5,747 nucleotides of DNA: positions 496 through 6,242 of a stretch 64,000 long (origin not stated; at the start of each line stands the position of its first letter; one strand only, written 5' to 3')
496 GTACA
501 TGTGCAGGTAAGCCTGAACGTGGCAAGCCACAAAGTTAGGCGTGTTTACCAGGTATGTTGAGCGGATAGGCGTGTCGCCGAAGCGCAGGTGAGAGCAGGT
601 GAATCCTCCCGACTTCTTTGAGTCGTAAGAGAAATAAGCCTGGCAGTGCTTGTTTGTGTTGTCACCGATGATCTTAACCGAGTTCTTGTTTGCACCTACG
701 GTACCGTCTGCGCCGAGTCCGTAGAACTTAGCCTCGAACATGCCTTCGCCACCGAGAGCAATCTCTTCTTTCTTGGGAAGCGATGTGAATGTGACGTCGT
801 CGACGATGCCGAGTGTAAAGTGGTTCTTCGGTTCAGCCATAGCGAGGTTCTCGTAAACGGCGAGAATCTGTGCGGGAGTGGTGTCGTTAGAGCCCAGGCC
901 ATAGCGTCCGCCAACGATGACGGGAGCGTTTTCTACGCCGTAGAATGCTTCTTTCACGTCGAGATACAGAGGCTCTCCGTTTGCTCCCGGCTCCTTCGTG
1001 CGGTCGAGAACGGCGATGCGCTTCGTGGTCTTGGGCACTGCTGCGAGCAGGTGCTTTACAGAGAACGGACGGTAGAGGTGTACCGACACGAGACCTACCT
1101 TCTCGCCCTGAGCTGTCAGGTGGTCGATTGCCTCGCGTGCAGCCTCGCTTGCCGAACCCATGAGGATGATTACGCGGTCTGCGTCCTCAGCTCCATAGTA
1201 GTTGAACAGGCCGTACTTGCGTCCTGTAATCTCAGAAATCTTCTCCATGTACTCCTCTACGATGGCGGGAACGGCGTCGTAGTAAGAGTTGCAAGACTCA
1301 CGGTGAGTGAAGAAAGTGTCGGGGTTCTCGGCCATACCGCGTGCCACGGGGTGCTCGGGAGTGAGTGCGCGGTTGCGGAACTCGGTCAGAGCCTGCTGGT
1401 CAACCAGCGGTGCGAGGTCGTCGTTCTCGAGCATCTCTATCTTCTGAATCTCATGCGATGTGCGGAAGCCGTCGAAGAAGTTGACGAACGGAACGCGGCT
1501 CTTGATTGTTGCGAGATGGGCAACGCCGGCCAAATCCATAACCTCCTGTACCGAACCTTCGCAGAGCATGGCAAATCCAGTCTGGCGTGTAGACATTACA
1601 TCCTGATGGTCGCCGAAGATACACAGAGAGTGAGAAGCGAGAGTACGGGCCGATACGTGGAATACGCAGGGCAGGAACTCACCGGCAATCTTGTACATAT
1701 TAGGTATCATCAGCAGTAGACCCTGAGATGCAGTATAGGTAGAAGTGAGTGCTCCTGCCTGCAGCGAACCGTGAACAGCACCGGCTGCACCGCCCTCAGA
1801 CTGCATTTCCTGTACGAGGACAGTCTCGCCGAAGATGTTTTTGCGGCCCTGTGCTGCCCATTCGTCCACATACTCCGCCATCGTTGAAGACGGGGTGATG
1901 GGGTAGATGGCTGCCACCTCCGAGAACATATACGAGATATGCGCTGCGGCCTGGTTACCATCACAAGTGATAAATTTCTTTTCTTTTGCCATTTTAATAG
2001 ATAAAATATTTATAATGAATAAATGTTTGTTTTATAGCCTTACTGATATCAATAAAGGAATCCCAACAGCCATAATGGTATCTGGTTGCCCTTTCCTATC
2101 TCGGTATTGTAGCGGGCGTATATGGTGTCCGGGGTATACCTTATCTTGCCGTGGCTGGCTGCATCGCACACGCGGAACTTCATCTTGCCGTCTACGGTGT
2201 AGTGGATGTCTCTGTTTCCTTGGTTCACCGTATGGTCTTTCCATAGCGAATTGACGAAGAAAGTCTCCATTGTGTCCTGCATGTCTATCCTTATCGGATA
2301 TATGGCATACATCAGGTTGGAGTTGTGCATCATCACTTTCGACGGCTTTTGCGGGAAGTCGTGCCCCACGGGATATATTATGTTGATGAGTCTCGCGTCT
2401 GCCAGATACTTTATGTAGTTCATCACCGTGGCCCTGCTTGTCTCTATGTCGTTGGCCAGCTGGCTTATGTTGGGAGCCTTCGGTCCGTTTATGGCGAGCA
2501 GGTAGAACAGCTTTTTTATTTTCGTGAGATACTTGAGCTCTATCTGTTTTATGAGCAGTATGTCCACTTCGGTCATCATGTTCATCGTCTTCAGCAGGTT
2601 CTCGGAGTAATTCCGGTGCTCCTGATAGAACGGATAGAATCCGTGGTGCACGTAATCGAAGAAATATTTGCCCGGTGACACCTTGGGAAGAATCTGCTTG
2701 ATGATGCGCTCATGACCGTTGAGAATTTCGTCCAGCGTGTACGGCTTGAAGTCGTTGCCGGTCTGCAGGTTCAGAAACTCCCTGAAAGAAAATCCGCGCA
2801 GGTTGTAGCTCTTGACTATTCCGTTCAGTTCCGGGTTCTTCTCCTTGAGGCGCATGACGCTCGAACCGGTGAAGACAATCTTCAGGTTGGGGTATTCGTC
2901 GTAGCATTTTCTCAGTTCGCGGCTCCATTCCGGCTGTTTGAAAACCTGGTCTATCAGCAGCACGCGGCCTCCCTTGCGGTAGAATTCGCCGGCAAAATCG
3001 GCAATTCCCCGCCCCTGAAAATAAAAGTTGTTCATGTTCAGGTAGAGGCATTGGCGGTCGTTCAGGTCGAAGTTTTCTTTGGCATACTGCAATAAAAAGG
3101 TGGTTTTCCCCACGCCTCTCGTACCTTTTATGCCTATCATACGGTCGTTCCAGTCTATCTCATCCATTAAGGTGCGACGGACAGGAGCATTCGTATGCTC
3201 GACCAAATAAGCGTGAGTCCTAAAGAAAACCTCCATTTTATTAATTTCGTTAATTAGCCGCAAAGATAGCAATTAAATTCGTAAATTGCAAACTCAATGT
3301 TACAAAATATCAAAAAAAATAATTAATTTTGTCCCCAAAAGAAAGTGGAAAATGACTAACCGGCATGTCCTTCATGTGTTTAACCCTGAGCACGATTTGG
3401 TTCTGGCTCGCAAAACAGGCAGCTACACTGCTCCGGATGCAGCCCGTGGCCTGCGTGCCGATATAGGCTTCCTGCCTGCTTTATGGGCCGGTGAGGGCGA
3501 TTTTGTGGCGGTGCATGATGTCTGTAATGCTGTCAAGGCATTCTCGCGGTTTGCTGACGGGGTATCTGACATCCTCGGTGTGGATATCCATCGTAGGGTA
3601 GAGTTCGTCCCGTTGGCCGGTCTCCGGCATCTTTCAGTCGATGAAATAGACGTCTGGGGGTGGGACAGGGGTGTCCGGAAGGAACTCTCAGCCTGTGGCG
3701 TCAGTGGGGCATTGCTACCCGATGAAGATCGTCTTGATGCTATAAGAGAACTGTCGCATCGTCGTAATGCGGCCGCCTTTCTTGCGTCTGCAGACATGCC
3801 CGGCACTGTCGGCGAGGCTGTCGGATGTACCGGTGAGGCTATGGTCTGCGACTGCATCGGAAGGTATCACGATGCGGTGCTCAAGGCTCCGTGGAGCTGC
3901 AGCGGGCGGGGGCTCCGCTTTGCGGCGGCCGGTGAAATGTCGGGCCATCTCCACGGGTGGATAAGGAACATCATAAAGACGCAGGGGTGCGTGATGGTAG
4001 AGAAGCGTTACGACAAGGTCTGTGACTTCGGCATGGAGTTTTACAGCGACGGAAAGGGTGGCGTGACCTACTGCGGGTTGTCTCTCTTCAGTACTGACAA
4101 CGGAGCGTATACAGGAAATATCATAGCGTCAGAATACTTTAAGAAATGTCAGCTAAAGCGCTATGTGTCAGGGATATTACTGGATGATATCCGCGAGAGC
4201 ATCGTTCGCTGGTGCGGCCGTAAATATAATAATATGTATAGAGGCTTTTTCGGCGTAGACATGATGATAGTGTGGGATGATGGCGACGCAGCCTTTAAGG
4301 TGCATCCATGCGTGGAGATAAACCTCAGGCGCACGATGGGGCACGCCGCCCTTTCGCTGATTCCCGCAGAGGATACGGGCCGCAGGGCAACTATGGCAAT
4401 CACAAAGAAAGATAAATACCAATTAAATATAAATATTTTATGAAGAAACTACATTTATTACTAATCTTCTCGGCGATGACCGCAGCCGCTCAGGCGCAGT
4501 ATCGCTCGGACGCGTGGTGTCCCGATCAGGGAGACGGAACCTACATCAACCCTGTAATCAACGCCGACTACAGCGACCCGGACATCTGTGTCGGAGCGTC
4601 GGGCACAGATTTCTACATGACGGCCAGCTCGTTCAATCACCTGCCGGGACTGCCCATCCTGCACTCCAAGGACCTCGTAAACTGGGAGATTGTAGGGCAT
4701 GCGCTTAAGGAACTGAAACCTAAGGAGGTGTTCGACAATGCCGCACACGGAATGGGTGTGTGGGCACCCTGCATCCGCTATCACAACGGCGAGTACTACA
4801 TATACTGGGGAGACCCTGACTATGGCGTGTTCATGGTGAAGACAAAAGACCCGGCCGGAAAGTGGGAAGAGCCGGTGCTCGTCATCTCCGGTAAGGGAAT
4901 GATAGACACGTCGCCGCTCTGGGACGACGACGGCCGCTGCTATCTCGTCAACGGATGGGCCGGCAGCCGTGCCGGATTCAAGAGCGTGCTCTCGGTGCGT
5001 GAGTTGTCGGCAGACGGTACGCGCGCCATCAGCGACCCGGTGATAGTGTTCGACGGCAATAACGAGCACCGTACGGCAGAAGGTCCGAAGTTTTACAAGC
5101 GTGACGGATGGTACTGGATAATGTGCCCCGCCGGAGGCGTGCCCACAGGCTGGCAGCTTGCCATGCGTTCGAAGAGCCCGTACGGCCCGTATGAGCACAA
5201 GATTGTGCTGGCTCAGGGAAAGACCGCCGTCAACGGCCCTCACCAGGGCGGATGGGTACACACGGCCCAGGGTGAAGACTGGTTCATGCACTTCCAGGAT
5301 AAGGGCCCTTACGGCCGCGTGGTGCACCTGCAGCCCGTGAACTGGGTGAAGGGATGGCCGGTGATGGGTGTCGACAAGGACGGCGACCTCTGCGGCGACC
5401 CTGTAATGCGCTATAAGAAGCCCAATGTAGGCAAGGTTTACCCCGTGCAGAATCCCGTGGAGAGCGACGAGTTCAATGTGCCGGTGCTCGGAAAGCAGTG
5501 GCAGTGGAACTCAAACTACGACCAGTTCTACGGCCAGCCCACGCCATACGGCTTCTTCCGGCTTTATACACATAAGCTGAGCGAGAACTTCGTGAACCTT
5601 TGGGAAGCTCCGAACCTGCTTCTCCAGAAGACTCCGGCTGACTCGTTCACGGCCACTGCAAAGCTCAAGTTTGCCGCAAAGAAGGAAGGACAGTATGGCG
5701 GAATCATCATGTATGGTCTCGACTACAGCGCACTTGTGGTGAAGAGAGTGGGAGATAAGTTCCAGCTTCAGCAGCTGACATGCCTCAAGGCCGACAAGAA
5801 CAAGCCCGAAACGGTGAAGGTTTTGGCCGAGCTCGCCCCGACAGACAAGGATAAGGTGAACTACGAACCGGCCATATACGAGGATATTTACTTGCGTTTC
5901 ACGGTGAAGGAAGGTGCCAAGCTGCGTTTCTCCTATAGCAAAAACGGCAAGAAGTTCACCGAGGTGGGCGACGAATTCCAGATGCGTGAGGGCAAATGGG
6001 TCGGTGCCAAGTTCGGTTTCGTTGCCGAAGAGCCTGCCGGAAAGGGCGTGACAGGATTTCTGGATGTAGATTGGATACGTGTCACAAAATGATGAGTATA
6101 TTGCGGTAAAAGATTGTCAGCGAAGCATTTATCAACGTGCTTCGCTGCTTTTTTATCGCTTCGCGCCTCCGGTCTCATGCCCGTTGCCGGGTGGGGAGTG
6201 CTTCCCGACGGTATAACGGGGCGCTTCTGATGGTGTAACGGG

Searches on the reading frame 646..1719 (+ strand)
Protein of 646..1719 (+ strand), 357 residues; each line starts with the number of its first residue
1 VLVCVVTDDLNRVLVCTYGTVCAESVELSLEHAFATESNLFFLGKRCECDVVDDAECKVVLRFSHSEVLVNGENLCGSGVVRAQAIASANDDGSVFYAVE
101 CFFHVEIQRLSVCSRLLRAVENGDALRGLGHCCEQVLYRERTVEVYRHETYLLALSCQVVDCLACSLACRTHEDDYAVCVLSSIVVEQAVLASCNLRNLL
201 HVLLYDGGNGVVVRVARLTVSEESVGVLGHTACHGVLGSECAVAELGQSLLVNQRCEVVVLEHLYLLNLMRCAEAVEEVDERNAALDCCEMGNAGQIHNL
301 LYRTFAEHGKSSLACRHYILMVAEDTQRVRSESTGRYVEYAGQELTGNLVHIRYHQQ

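Call 33: find_encoding_contigs(protein=window:646-1719:+, flank=10000, max_places=10)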
Protein window:646-1719:+ (357 aa): no gene with exactly this product is on record in the collection.

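Call 77: search_protein_families(library=pfam, proteins=[window:646-1719:+], max_evalue=0.00001)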
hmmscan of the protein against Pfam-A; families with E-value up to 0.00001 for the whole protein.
window:646-1719:+ (357 aa): 0 families

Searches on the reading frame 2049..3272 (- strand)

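Call 77: search_protein_families(library=pfam, proteins=[window:2049-3272:-], max_evalue=0.00001)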
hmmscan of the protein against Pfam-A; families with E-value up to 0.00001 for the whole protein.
window:2049-3272:- (407 aa): 1 family
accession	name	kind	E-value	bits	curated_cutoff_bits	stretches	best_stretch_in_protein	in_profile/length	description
PF13173.12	AAA_14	-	2.6e-26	92.6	27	1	43-167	2-129/129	AAA domain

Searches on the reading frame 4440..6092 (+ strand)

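Call 12: search_protein_families(library=pfam, proteins=[window:4440-6092:+])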
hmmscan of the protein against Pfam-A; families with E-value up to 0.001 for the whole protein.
window:4440-6092:+ (550 aa): 2 families
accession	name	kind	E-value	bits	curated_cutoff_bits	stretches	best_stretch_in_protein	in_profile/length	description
PF04616.20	Glyco_hydro_43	-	1.1e-65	222.3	32.2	1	36-307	2-288/288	Glycosyl hydrolases family 43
PF17851.8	GH43_C2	-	7.8e-29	101.3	22.7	1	342-548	1-202/203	Beta xylosidase C-terminal Concanavalin A-like domain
